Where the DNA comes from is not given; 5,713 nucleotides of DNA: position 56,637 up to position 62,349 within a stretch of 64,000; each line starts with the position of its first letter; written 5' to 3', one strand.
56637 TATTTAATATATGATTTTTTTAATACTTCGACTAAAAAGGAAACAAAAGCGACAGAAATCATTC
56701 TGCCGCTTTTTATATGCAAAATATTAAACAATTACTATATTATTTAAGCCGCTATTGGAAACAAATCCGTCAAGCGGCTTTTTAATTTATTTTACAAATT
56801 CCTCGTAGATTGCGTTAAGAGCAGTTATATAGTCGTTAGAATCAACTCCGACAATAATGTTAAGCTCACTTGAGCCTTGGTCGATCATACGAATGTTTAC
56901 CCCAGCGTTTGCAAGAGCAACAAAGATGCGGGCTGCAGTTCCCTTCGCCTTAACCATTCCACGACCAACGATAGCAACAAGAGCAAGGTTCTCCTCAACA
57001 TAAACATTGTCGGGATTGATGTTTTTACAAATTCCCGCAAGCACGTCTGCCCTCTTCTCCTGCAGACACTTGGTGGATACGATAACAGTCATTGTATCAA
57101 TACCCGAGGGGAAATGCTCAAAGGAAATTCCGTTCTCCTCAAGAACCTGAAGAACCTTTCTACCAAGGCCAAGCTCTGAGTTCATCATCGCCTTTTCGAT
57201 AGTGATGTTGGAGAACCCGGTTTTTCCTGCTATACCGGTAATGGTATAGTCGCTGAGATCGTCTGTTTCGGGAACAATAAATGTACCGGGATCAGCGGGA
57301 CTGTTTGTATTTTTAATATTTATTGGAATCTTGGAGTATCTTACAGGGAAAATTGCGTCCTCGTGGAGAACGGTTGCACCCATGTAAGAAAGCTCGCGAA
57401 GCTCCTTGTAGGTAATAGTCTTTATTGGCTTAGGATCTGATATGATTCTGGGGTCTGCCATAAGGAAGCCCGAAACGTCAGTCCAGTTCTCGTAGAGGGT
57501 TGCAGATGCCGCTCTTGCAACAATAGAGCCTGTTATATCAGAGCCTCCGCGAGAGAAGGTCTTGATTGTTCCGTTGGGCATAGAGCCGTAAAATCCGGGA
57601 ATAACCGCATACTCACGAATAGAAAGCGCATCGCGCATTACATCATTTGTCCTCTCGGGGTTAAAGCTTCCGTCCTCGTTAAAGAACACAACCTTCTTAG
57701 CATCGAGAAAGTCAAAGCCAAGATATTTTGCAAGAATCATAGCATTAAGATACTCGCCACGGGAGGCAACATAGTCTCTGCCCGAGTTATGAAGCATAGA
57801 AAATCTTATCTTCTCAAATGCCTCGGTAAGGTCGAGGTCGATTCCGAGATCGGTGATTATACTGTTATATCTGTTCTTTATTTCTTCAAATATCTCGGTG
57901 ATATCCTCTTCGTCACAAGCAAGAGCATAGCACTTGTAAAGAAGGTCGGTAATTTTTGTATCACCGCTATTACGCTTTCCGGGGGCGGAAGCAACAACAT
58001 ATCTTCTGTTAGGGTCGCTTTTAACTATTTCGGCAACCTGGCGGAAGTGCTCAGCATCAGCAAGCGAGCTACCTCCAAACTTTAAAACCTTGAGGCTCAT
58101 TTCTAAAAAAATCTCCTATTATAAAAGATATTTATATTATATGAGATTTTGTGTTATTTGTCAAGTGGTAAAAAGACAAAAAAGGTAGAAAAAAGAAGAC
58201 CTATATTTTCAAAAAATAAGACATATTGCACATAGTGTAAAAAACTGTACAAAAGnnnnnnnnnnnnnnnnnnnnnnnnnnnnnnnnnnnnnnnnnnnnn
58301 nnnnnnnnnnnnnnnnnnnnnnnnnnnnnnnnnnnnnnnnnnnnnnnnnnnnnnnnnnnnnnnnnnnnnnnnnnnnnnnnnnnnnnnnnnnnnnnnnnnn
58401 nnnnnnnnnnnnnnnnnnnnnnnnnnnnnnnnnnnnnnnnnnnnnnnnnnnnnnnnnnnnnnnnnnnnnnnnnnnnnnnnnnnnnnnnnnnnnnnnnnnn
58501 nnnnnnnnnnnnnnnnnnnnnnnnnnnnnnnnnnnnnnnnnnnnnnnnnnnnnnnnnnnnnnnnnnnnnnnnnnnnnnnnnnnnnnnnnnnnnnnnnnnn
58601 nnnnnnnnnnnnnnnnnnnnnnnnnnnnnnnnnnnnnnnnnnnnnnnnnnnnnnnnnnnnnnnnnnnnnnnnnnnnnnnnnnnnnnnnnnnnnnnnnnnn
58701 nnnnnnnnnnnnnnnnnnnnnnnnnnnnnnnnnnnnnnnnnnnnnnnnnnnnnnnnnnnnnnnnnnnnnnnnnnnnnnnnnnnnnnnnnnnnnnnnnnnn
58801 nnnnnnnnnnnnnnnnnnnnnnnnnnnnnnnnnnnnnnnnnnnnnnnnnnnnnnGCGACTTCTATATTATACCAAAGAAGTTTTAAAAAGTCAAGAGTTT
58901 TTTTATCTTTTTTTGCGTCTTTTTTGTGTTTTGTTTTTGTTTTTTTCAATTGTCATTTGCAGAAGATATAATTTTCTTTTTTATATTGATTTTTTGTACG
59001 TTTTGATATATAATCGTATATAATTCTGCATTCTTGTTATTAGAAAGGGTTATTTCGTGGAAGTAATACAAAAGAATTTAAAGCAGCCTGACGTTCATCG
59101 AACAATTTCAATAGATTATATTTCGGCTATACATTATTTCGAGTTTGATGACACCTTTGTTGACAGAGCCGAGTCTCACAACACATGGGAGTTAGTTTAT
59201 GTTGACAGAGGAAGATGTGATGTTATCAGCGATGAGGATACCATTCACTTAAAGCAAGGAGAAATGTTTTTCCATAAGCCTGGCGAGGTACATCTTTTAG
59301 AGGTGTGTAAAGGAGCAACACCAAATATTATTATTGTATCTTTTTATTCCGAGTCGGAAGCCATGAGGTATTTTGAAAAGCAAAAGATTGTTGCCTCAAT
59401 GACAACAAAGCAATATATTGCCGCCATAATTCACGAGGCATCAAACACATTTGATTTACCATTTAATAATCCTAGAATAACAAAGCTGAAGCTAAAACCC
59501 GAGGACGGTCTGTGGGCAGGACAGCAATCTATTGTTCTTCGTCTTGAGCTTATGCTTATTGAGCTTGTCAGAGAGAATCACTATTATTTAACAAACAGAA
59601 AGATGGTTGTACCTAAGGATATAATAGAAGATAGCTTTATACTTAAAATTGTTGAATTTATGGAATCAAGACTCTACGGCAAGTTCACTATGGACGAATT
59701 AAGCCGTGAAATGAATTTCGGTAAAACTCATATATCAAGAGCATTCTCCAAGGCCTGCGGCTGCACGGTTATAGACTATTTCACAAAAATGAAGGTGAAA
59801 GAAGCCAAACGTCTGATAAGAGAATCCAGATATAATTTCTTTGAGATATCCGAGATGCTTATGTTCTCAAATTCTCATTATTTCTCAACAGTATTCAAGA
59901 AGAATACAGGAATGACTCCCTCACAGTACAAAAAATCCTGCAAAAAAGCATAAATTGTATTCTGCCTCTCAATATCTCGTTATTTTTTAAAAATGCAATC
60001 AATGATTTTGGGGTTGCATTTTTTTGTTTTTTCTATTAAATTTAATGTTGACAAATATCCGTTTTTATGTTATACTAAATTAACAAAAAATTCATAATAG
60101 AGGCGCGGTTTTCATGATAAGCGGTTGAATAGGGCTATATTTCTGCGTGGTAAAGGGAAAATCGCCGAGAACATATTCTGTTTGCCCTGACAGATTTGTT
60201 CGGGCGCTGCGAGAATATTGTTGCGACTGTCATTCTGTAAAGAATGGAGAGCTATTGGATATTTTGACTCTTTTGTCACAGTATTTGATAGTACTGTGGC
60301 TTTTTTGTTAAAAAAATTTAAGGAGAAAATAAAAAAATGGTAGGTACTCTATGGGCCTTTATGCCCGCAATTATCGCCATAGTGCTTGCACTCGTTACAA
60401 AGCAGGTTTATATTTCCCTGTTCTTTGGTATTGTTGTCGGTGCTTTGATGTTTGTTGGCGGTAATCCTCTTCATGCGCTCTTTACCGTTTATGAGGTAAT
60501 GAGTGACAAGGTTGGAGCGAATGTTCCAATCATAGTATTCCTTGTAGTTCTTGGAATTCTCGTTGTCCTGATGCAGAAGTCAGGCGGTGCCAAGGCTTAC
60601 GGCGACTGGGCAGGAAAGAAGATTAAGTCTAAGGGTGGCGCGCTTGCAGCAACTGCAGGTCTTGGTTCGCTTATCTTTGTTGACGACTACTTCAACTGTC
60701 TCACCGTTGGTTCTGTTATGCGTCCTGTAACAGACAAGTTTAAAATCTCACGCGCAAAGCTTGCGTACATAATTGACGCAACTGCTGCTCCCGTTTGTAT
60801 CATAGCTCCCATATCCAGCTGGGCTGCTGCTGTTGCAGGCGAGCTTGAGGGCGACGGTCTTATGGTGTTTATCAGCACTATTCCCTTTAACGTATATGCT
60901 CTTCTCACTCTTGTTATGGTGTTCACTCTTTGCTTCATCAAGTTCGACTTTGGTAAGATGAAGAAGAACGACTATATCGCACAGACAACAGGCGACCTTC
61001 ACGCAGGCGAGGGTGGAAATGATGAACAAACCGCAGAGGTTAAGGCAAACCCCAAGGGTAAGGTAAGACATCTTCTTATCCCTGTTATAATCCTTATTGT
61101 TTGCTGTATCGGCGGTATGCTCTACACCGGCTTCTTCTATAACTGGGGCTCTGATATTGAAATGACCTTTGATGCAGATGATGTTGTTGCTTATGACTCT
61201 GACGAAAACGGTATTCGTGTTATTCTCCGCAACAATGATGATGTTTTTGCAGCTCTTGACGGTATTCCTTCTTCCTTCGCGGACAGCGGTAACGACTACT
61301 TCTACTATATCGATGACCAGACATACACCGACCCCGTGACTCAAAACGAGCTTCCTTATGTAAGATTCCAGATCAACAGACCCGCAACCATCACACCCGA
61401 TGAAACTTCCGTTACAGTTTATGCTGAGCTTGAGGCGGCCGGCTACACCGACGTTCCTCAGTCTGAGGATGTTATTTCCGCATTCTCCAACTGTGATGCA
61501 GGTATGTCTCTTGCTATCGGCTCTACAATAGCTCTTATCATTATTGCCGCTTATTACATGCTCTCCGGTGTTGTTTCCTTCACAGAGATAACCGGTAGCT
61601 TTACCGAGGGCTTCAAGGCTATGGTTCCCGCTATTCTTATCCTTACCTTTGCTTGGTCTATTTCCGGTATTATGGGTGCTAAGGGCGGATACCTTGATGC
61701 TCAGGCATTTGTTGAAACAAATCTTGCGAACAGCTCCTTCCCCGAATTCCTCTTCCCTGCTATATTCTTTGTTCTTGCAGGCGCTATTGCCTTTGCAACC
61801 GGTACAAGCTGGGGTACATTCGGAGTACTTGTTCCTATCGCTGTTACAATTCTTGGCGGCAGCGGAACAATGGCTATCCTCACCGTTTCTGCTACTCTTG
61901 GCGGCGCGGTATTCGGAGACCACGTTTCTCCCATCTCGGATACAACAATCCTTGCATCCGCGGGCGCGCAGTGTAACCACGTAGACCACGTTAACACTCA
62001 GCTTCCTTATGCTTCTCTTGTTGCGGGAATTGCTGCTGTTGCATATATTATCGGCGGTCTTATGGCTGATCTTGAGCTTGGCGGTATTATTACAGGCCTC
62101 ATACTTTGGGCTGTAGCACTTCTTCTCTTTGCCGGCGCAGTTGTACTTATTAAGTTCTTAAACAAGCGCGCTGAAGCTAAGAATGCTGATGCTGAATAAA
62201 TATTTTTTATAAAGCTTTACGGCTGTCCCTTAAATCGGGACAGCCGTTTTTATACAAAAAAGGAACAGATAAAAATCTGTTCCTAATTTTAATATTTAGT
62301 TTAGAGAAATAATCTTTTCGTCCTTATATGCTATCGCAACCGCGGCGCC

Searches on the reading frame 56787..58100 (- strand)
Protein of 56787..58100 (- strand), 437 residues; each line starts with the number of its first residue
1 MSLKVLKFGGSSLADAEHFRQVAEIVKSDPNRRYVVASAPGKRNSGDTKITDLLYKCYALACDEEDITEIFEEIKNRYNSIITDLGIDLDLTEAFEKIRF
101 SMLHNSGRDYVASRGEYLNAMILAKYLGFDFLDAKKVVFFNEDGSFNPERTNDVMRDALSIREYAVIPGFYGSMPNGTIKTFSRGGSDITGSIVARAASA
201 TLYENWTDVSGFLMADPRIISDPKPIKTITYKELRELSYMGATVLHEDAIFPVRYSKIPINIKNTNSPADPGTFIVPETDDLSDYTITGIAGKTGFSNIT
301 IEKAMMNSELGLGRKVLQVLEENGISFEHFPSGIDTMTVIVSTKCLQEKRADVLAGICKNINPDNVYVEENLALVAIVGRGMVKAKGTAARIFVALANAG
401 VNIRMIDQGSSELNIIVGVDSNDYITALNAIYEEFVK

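Call 59: search_protein_families(library=pfam, proteins=[window:56787-58100:-], max_evalue=0.00001)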
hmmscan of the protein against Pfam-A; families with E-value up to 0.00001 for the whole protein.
window:56787-58100:- (437 aa): 4 families
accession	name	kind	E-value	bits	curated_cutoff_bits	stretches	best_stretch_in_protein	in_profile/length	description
PF00696.33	AA_kinase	-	8.5e-32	111.2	24.9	1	3-264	2-234/234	Amino acid kinase family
PF22468.2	ACT_9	-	3.2e-25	88.1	27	1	375-435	1-61/61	ACT domain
PF13840.12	ACT_7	-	1.5e-07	31.6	27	0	368-431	2-63/65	ACT domain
PF01842.31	ACT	-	1.6e-07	31.4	27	1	386-424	11-54/66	ACT domain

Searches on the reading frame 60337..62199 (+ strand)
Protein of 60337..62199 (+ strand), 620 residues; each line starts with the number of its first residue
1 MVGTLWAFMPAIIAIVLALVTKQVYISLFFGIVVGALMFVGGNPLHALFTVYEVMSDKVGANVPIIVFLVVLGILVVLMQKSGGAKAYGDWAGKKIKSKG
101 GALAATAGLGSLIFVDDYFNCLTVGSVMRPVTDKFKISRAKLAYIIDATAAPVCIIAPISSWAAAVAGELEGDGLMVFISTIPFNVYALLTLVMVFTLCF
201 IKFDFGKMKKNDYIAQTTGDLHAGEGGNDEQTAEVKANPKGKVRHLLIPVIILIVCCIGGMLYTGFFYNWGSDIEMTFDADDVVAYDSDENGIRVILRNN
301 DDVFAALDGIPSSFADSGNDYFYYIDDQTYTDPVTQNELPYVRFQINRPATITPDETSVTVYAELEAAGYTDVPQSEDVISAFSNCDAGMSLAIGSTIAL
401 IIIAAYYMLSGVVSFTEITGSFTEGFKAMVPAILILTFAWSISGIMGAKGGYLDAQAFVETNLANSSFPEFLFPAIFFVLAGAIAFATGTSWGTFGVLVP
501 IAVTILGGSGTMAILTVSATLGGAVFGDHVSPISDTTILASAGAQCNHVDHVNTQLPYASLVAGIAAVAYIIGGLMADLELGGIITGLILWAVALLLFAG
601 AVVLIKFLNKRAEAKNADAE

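Call 59: search_protein_families(library=pfam, proteins=[window:60337-62199:+], max_evalue=0.00001)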
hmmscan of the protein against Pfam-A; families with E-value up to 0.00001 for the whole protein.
window:60337-62199:+ (620 aa): 2 families
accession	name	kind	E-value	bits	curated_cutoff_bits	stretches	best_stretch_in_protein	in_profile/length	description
PF03553.21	Na_H_antiporter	-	6.1e-48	164.1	23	2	379-574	114-302/303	Na+/H+ antiporter family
PF03600.22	CitMHS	-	3.3e-08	33.5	31.9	1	18-263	4-219/336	Citrate transporter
